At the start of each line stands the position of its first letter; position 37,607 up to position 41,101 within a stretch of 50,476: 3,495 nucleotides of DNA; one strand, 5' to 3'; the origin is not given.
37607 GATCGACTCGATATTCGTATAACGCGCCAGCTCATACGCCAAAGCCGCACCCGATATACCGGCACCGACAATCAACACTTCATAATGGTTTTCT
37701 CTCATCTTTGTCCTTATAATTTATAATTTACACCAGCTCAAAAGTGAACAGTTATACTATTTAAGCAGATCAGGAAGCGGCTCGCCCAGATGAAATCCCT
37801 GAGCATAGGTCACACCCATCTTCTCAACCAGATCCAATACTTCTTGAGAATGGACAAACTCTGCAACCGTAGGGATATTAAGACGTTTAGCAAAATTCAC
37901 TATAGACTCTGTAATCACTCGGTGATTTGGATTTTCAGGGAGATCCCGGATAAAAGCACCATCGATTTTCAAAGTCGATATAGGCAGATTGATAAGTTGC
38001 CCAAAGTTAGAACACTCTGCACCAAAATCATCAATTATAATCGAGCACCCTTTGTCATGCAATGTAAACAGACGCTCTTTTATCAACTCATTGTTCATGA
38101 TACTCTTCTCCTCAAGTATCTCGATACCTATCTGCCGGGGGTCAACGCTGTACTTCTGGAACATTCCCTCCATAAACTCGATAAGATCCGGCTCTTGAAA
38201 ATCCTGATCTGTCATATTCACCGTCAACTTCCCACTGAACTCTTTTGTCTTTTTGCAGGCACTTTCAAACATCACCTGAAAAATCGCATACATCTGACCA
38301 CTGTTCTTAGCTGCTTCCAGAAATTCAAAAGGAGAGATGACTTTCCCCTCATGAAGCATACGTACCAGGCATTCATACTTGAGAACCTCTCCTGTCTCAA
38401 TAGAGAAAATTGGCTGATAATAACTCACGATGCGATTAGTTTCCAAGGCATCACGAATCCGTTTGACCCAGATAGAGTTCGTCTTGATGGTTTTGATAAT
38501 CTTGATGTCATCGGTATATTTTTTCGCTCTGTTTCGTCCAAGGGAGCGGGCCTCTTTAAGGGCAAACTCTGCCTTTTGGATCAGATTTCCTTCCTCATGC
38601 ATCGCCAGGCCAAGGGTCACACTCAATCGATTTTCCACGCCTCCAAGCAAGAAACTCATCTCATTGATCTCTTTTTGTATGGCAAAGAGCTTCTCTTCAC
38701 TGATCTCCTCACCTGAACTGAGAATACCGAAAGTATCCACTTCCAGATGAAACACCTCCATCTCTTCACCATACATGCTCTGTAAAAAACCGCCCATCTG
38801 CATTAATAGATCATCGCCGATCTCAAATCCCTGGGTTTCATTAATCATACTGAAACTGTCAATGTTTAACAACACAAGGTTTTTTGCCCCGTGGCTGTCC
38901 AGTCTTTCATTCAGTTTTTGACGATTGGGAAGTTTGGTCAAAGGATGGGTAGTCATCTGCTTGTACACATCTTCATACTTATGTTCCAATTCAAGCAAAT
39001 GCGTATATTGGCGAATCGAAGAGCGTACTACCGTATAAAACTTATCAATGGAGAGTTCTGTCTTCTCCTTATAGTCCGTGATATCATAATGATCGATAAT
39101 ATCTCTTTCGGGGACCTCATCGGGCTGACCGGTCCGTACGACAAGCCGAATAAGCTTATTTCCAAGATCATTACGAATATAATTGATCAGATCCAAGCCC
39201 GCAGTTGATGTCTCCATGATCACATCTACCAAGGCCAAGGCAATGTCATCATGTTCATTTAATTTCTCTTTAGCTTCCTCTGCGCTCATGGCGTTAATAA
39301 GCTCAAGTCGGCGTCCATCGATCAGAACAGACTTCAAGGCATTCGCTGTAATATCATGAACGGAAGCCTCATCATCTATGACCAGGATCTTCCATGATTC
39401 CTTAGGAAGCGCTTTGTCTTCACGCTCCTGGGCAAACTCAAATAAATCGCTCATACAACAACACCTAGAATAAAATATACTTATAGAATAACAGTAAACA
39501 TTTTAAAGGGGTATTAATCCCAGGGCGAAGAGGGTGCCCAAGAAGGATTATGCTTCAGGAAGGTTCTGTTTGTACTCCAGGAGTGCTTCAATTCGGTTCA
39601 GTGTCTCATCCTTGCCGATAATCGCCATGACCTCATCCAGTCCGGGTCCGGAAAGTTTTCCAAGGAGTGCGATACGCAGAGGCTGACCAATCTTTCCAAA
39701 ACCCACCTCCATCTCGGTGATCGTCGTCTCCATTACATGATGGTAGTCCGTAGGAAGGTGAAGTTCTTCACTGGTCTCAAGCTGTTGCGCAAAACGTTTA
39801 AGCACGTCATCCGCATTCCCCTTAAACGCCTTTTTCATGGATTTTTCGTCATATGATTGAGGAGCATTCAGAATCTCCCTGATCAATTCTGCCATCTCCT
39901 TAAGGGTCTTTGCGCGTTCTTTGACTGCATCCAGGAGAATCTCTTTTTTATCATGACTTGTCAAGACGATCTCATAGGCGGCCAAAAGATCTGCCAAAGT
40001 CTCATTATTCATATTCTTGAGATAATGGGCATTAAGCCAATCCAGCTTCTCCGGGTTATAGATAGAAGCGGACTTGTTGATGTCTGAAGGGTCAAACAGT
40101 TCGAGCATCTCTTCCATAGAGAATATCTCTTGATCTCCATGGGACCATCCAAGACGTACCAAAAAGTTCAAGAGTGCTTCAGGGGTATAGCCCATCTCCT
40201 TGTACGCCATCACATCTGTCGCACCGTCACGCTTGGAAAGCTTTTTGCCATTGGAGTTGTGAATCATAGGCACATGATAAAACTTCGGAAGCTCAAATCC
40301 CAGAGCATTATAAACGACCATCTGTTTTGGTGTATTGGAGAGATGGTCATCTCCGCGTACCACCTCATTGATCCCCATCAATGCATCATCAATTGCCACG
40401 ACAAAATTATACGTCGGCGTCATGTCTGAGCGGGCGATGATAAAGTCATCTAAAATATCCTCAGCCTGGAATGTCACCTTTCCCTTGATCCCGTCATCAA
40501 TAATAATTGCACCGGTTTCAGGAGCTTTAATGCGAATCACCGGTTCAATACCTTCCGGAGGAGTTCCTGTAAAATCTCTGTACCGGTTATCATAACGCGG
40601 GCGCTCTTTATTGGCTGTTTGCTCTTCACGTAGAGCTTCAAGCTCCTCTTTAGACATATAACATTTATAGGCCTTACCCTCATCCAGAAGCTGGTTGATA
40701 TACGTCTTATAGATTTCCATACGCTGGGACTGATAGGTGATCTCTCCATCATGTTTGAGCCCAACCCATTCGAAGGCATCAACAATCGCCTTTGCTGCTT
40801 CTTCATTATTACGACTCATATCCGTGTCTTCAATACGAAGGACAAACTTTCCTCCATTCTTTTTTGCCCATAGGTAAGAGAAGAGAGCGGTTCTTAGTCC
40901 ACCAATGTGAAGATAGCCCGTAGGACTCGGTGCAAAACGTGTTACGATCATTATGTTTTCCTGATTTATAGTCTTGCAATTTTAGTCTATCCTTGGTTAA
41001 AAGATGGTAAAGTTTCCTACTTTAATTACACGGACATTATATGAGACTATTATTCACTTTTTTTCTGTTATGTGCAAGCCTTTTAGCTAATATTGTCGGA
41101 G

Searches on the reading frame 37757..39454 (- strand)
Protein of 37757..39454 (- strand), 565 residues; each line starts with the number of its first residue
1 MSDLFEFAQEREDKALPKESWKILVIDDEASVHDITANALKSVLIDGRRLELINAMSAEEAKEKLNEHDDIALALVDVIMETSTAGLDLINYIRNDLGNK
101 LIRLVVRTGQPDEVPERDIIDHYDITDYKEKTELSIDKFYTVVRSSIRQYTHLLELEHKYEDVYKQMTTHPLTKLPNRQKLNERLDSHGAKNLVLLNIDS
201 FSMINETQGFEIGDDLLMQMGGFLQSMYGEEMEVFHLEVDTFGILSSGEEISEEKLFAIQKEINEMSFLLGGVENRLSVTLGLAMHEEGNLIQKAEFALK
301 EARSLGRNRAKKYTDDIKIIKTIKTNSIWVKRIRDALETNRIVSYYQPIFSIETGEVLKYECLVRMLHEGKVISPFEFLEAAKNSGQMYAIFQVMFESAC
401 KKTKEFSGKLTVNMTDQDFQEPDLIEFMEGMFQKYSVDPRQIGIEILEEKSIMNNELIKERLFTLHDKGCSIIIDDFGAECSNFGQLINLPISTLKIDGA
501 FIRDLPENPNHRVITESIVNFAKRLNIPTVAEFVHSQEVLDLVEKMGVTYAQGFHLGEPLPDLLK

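Call 43: search_protein_families(library=pfam, proteins=[window:37757-39454:-], max_evalue=0.00001)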
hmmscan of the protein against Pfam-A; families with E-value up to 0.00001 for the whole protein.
window:37757-39454:- (565 aa): 2 families
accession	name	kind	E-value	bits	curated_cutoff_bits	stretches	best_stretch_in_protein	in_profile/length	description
PF00563.25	EAL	-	6.2e-61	206.2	31.3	1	332-559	3-236/236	EAL domain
PF00990.26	GGDEF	-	8.5e-15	55.3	23.8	1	171-309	5-161/161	Diguanylate cyclase, GGDEF domain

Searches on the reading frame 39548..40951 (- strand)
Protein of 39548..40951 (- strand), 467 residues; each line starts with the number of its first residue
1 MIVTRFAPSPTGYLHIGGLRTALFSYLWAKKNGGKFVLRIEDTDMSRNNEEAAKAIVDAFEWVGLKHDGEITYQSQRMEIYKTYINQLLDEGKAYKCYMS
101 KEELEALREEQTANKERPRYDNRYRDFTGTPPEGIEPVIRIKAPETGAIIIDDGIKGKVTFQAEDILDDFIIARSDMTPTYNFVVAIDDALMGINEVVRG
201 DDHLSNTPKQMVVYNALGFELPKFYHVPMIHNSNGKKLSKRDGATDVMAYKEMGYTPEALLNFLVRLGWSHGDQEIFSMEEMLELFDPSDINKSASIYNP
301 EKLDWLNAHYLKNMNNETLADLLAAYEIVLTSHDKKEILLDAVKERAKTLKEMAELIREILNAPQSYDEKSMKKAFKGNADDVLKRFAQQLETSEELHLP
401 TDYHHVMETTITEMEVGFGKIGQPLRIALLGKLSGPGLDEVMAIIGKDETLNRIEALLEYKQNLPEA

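Call 43: search_protein_families(library=pfam, proteins=[window:39548-40951:-], max_evalue=0.00001)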
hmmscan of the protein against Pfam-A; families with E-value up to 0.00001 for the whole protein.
window:39548-40951:- (467 aa): 2 families
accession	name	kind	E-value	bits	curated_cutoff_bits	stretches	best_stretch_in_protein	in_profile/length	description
PF00749.27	tRNA-synt_1c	-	3.3e-103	345.3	23.4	1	2-305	2-314/314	tRNA synthetases class I (E and Q), catalytic domain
PF19269.4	Anticodon_2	-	3.1e-32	112.3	23.6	1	320-457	3-140/141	Anticodon binding domain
